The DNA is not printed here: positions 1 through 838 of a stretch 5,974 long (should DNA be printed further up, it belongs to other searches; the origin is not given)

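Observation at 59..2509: Standalone CarH/AerR-type B12-binding module translationally coupled to a MacB/FtsX (type VII) ABC transporter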

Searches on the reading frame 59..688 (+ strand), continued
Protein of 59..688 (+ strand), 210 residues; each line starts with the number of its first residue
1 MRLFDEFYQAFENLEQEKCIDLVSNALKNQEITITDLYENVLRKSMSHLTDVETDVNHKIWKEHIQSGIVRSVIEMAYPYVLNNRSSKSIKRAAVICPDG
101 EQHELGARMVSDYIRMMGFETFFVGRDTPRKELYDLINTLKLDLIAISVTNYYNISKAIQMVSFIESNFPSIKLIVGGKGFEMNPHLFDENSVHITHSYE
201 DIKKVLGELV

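Call 42: search_protein_families(library=pfam, alignment_id=A2, max_evalue=0.00001)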
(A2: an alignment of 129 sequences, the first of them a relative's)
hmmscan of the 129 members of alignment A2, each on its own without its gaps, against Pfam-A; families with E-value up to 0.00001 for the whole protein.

A. member 1, L001:7217-8206:+ (330 aa): 4 families
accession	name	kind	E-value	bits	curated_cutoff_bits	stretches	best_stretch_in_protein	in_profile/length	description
PF02779.29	Transket_pyr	-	1.3e-45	155.6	27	1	25-189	2-172/174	Transketolase, pyrimidine binding domain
PF02780.25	Transketolase_C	-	3e-35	121.3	25.9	1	202-322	1-124/124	Transketolase, C-terminal domain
PF22613.1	Transketolase_C_1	-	2.7e-08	34.4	27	1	209-318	10-113/113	Transketolase-like TK C-terminal domain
PF17147.9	PFOR_II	-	1.1e-06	29.4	27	0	212-289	2-79/102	Pyruvate:ferredoxin oxidoreductase core domain II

B. families by the number of members that match (of 129 scanned): 175 families (the first 25 are shown)
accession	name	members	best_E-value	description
PF03851.20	UvdE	6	2.8e-70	UV-endonuclease UvdE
PF00990.26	GGDEF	6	1.7e-47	Diguanylate cyclase, GGDEF domain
PF08349.16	DUF1722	6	2e-41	Protein of unknown function (DUF1722)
PF00440.29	TetR_N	6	2.2e-16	Bacterial regulatory proteins, tetR family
PF00989.32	PAS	5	2.3e-18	PAS fold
PF13426.13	PAS_9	5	4.3e-14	PAS domain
PF00248.27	Aldo_ket_red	4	9.5e-64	Aldo/keto reductase family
PF02779.29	Transket_pyr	4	9.9e-46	Transketolase, pyrimidine binding domain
PF02780.25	Transketolase_C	4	1.2e-36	Transketolase, C-terminal domain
PF08448.16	PAS_4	4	5.2e-19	PAS fold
PF22613.1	Transketolase_C_1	4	7.4e-10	Transketolase-like TK C-terminal domain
PF17147.9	PFOR_II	4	2e-07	Pyruvate:ferredoxin oxidoreductase core domain II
PF14057.11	GGGtGRT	3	1.9e-189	GGGtGRT protein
PF00107.32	ADH_zinc_N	3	3.2e-25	Zinc-binding dehydrogenase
PF08240.17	ADH_N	3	1.4e-23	Alcohol dehydrogenase GroES-like domain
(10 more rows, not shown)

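Call 44: search_protein_families(library=pfam, proteins=[L007:10578-11021:+, L007:11026-11790:+, L007:11805-12731:+, L007:12776-14116:+, L020:7491-8754:+, L020:4405-4968:+, L020:3506-4378:+, L020:2008-3519:+, L055:10569-11378:+, L034:13270-14622:+], max_evalue=0.00001)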
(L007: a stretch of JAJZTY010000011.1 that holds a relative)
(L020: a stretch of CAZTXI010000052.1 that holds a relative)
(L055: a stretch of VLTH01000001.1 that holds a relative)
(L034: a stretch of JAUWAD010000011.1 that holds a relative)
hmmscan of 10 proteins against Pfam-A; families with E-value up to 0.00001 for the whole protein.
L007:10578-11021:+ (148 aa): 1 family
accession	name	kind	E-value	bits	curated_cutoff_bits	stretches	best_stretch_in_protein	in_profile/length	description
PF00359.27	PTS_EIIA_2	-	3.3e-38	131.3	27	1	1-144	1-143/144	Phosphoenolpyruvate-dependent sugar phosphotransferase system, EIIA 2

L007:11026-11790:+ (255 aa): 4 families
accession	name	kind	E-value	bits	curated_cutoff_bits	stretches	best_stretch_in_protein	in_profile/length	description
PF00455.28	DeoRC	-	1.7e-52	178.1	31.8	1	79-236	4-160/160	DeoR C terminal sensor domain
PF08220.18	HTH_DeoR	-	4.5e-19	68.4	21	1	6-61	1-56/57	DeoR-like helix-turn-helix domain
PF08279.18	HTH_11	-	9e-10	38.7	25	1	6-53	1-50/55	HTH domain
PF01022.26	HTH_5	-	4.3e-06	26.9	22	1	5-47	2-43/47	Bacterial regulatory protein, arsR family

L007:11805-12731:+ (309 aa): 2 families
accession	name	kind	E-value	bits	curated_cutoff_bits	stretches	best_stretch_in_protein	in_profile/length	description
PF00294.29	PfkB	-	3.5e-49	168.2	25.8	1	7-288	3-295/302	pfkB family carbohydrate kinase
PF08543.17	Phos_pyr_kin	-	2.3e-09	37.4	27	1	156-276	99-225/246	Phosphomethylpyrimidine kinase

L007:12776-14116:+ (447 aa): 3 families
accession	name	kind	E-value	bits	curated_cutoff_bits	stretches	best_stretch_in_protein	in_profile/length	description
PF02378.23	PTS_EIIC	-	1.2e-21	77.6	30.7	1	124-390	1-319/319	Phosphotransferase system, EIIC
PF02302.22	PTS_IIB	-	7.3e-21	75.1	23.6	1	5-93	2-88/90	PTS system, Lactose/Cellobiose specific IIB subunit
PF25554.1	PTS_EIIB_BC_N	-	2.8e-08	34.3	27.4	1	1-98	1-83/88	PTS system fructose specific EIIB'BC N-terminal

L020:7491-8754:+ (421 aa): 2 families
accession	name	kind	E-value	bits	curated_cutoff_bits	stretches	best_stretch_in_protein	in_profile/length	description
PF03851.20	UvdE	-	4.5e-63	213.5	24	1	20-268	24-273/275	UV-endonuclease UvdE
PF08349.16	DUF1722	-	2.4e-19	70.2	22.5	1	312-421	1-114/117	Protein of unknown function (DUF1722)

L020:4405-4968:+ (188 aa): 1 family
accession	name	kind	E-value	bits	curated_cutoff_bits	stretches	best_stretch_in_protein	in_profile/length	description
PF00440.29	TetR_N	-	5.9e-16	58.4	24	1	12-58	1-47/47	Bacterial regulatory proteins, tetR family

L020:3506-4378:+ (291 aa): 1 family
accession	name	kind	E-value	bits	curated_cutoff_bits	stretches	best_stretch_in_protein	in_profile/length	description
PF00494.24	SQS_PSY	-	1.9e-75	254.4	26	1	25-275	1-262/263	Squalene/phytoene synthase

L020:2008-3519:+ (504 aa): 5 families
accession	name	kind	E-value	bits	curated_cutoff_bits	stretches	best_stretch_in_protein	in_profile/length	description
PF01593.30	Amino_oxidase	-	9e-31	108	19.8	1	19-498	2-443/443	Flavin containing amine oxidoreductase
PF13450.12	NAD_binding_8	-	2.4e-17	63.4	21.9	1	13-77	1-65/68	NAD(P)-binding Rossmann-like domain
PF01266.30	DAO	-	2e-08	34.6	27.9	0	11-44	2-35/353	FAD dependent oxidoreductase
PF00890.30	FAD_binding_2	-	6.4e-07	29.3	20.4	1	13-46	4-37/414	FAD binding domain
PF03486.20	HI0933_like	-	7.6e-07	29.3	50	1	10-47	2-39/244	HI0933-like protein Rossmann domain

L055:10569-11378:+ (270 aa): 1 family
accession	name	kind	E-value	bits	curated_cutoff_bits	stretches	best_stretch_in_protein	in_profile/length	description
PF00248.27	Aldo_ket_red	-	5.8e-61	206.6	24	1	15-255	2-289/291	Aldo/keto reductase family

L034:13270-14622:+ (451 aa): 1 family
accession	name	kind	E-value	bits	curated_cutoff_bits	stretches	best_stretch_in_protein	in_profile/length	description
PF00875.24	DNA_photolyase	-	3.1e-24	86.2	26.6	1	23-177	1-159/164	DNA photolyase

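Call 49: search_protein_families(library=pfam, alignment_id=A3, max_evalue=0.00001)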
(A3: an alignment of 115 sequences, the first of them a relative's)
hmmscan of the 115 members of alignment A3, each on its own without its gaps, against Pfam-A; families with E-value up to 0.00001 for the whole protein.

A. member 1, L001:5210-6226:+ (339 aa): 1 family
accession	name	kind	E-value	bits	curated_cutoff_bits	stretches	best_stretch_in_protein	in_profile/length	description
PF03590.20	AsnA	-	3.5e-109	364.4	27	1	24-249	1-227/228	Aspartate-ammonia ligase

B. families by the number of members that match (of 115 scanned): 160 families (the first 25 are shown)
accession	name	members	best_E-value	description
PF00494.24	SQS_PSY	6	8.2e-77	Squalene/phytoene synthase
PF00005.33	ABC_tran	6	3.6e-47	ABC transporter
PF13304.12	AAA_21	5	2.8e-15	AAA domain, putative AbiEii toxin, Type IV TA system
PF07992.20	Pyr_redox_2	3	5.7e-56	Pyridine nucleotide-disulphide oxidoreductase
PF07690.21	MFS_1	3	2.4e-39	Major Facilitator Superfamily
PF03466.25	LysR_substrate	3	4.1e-37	LysR substrate binding domain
PF00126.33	HTH_1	3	8.8e-22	Bacterial regulatory helix-turn-helix protein, lysR family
PF00070.33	Pyr_redox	3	8.5e-17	Pyridine nucleotide-disulphide oxidoreductase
PF00583.31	Acetyltransf_1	3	8.5e-15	Acetyltransferase (GNAT) family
PF13738.12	Pyr_redox_3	3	5.3e-14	Pyridine nucleotide-disulphide oxidoreductase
PF13450.12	NAD_binding_8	3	1.7e-12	NAD(P)-binding Rossmann-like domain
PF13508.13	Acetyltransf_7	3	2.3e-09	Acetyltransferase (GNAT) domain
PF01266.30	DAO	3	2.7e-08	FAD dependent oxidoreductase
PF00890.30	FAD_binding_2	3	2.4e-07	FAD binding domain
PF10282.15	Lactonase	2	1.1e-84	Lactonase, 7-bladed beta-propeller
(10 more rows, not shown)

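Call 50: search_protein_families(library=pfam, proteins=[L033:5729-7774:+, L034:5378-7852:+, L049:5688-7889:+, L063:5382-7865:+, L046:6217-7995:+, L068:6109-7989:+, L055:6066-7742:+, L023:5914-7581:+, L066:6140-7948:+, L058:5284-6237:+], max_evalue=0.0001)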
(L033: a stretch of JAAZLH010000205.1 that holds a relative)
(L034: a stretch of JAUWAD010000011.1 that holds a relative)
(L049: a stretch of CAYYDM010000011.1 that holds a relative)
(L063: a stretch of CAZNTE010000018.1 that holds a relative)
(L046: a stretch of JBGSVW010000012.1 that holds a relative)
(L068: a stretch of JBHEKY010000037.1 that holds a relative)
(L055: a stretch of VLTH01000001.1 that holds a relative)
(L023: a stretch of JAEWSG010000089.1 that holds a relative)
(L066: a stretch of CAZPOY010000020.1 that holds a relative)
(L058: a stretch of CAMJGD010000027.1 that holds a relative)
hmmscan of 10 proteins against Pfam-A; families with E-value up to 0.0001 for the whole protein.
L033:5729-7774:+ (682 aa): 3 families
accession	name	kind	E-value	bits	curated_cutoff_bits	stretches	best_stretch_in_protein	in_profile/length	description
PF13337.12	BrxL_ATPase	-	4.4e-146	486.1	25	1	159-472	1-313/313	Lon-like protease BrxL-like, ATPase domain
PF20442.3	BrxL_N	-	3.2e-48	163.5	28.2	1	17-147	2-132/132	BREX system Lon protease-like protein BrxL N-terminal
PF05362.19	Lon_C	-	1.2e-09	38.5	21.1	1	519-679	43-203/205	Lon protease (S16) C-terminal proteolytic domain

L034:5378-7852:+ (825 aa): 6 families
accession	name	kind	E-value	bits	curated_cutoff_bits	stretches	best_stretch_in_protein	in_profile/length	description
PF00563.25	EAL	-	8.1e-77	258.2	31.3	1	579-813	2-236/236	EAL domain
PF00990.26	GGDEF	-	1e-39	136.4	23.8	1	403-559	1-161/161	Diguanylate cyclase, GGDEF domain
PF08447.18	PAS_3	-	2e-21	76.5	25.6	1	179-258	12-88/89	PAS fold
PF00989.32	PAS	-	2.3e-18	66.7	22.6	1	279-389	3-113/113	PAS fold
PF13426.13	PAS_9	-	9.6e-12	45.5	27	1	289-391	3-103/103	PAS domain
PF08448.16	PAS_4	-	3.7e-11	43.7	23.1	1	284-393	2-109/110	PAS fold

L049:5688-7889:+ (734 aa): 2 families
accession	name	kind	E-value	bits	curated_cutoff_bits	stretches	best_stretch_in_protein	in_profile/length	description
PF03190.21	Thioredox_DsbH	-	1.4e-81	272.7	27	1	61-221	2-162/163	Protein of unknown function, DUF255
PF13899.12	Thioredoxin_7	-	1.3e-11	44.9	27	1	81-145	2-67/83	Thioredoxin-like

L063:5382-7865:+ (828 aa): 6 families
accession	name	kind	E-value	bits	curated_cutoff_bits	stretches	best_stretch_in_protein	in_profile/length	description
PF00563.25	EAL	-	1.5e-75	254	31.3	1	579-813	2-236/236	EAL domain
PF00990.26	GGDEF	-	1.4e-39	135.9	23.8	1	403-559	1-161/161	Diguanylate cyclase, GGDEF domain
PF08447.18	PAS_3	-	7.7e-17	61.8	25.6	1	179-258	12-88/89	PAS fold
PF00989.32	PAS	-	2.4e-12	47.3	22.6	1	279-389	3-113/113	PAS fold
PF13426.13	PAS_9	-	3.5e-10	40.5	27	1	289-391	3-103/103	PAS domain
PF08448.16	PAS_4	-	4.6e-10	40.2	23.1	1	285-393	3-109/110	PAS fold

L046:6217-7995:+ (593 aa): 7 families
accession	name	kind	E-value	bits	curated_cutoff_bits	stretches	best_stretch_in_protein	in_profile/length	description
PF13487.12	HD_5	-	2.3e-38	132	27.2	1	419-574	11-169/170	HD domain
PF00990.26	GGDEF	-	3.8e-31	108.5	23.8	1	248-397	1-156/161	Diguanylate cyclase, GGDEF domain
PF01966.28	HD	-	1.3e-20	74.2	22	1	424-544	3-116/116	HD domain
PF08448.16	PAS_4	-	5.2e-19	68.9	23.1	1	130-239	2-110/110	PAS fold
PF00989.32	PAS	-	5e-13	49.5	22.6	1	125-234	3-113/113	PAS fold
PF13426.13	PAS_9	-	2.5e-11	44.2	27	1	135-236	3-103/103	PAS domain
PF13188.13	PAS_8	-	3.7e-06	27.1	21.8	0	124-180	2-58/65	PAS domain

L068:6109-7989:+ (627 aa): 8 families
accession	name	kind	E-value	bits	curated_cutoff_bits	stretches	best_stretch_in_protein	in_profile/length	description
PF13487.12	HD_5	-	1.5e-37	129.4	27.2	1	449-608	7-169/170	HD domain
PF00990.26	GGDEF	-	2e-30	106.1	23.8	1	283-431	2-156/161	Diguanylate cyclase, GGDEF domain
PF01966.28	HD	-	6.3e-21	75.3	22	1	458-578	3-116/116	HD domain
PF08448.16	PAS_4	-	1.3e-17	64.5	23.1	1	164-273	2-110/110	PAS fold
PF13426.13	PAS_9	-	4.3e-14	53.1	27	1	168-270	2-103/103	PAS domain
PF00989.32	PAS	-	4.3e-13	49.7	22.6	1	159-268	3-113/113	PAS fold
PF13188.13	PAS_8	-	1.7e-05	25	21.8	0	158-199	2-44/65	PAS domain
PF08447.18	PAS_3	-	7.4e-05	23.4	25.6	0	181-265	3-89/89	PAS fold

L055:6066-7742:+ (559 aa): 1 family
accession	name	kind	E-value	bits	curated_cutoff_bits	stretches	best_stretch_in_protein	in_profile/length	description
PF00404.24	Dockerin_1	-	5.5e-11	42.9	22.9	1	43-100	2-57/57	Dockerin type I domain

L023:5914-7581:+ (556 aa): 1 family
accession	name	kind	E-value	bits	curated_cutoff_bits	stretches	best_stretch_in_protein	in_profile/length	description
PF01268.25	FTHFS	-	6.3e-281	932.9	27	1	2-556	1-556/556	Formate--tetrahydrofolate ligase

L066:6140-7948:+ (603 aa): 7 families
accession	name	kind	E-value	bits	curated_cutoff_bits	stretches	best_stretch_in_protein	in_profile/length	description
PF00005.33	ABC_tran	-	8.8e-48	162.8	25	2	18-194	1-137/137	ABC transporter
PF02463.25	SMC_N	-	1.2e-16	61.3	40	1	32-235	28-211/220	RecF/RecN/SMC N terminal domain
PF13304.12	AAA_21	-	1.5e-16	61.8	27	0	357-374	2-19/304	AAA domain, putative AbiEii toxin, Type IV TA system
PF12848.13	ABC_tran_Xtn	-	7.3e-14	52.1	25.9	1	233-311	1-78/85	ABC transporter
PF13555.12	AAA_29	-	1.1e-08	35.1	27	0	345-371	13-39/61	P-loop containing region of AAA domain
PF13476.12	AAA_23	-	1.8e-07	32.5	27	0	346-375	12-40/201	AAA domain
PF13401.12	AAA_22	-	2.5e-05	25.1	27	0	30-53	7-30/130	AAA domain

L058:5284-6237:+ (318 aa): 2 families
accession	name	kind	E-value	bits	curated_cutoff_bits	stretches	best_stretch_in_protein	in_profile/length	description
PF08349.16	DUF1722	-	2e-41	141.4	22.5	1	191-307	1-117/117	Protein of unknown function (DUF1722)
PF04463.17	2-thiour_desulf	-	1.1e-36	126.4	34.7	1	9-149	1-141/141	2-thiouracil desulfurase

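Call 59: list_cluster_members(proteins=[window:59-688:+, window:688-1818:+, window:1814-2506:+])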
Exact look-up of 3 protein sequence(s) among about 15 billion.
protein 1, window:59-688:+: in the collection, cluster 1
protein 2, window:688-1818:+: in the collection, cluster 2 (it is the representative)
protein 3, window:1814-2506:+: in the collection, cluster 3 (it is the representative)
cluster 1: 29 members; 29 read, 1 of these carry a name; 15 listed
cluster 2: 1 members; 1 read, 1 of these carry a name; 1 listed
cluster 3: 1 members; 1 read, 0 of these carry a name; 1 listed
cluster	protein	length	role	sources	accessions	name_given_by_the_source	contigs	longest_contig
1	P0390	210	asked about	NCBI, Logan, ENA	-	-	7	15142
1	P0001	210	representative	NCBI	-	-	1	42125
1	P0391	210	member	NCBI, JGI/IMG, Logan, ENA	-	methanogenic corrinoid protein MtbC1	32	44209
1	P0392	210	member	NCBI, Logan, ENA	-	-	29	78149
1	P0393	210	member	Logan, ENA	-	-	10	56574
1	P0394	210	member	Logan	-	-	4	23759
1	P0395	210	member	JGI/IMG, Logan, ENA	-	-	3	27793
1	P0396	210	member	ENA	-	-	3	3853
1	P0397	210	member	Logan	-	-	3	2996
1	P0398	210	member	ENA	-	-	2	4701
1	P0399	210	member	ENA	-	-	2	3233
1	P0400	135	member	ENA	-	-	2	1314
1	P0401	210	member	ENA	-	-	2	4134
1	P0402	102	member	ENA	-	-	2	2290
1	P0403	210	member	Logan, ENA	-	-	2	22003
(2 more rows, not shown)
